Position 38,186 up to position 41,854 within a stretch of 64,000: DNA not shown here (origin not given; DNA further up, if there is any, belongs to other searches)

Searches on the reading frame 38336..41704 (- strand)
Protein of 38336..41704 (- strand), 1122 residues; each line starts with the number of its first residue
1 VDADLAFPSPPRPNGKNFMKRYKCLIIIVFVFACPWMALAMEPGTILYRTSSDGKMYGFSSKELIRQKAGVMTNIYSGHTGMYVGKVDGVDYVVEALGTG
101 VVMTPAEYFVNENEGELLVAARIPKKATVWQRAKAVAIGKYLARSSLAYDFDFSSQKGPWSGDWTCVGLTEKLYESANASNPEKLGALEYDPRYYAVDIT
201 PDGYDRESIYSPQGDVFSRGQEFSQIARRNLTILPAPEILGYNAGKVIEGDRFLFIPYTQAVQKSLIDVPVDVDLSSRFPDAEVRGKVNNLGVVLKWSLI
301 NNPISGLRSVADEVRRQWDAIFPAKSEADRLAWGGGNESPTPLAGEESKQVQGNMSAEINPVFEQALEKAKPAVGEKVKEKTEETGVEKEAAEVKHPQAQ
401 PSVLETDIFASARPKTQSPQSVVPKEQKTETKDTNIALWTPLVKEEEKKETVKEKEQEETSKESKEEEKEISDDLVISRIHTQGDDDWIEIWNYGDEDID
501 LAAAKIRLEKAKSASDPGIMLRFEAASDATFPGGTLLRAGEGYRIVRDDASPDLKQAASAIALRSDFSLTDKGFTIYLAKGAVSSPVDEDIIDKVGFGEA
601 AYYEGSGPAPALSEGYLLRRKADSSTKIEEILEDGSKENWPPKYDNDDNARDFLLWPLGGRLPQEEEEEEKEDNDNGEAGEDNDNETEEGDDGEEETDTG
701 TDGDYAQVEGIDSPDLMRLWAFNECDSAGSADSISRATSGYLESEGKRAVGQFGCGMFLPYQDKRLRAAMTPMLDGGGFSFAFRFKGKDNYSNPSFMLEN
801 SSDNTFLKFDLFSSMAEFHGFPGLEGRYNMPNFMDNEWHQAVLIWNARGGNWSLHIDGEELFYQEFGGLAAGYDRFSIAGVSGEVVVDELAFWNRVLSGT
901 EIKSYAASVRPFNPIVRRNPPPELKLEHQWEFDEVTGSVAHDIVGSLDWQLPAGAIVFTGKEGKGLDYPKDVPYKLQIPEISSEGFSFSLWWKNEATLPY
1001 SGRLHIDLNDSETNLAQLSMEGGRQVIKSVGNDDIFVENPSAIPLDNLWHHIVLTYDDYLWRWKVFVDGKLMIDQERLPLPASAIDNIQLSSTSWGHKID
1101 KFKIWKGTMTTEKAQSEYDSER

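Call 32: search_protein_families(library=pfam, proteins=[window:38336-41704:-], max_evalue=0.001)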
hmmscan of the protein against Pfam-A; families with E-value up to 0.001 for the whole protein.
window:38336-41704:- (1122 aa): 2 families
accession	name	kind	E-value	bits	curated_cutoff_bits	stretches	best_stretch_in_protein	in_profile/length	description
PF13385.13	Laminin_G_3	-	5.1e-15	56.4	27.6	2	980-1112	13-148/151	Concanavalin A-like lectin/glucanases superfamily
PF00932.25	LTD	-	2.7e-08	34.6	34.3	1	473-581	6-99/109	Lamin Tail Domain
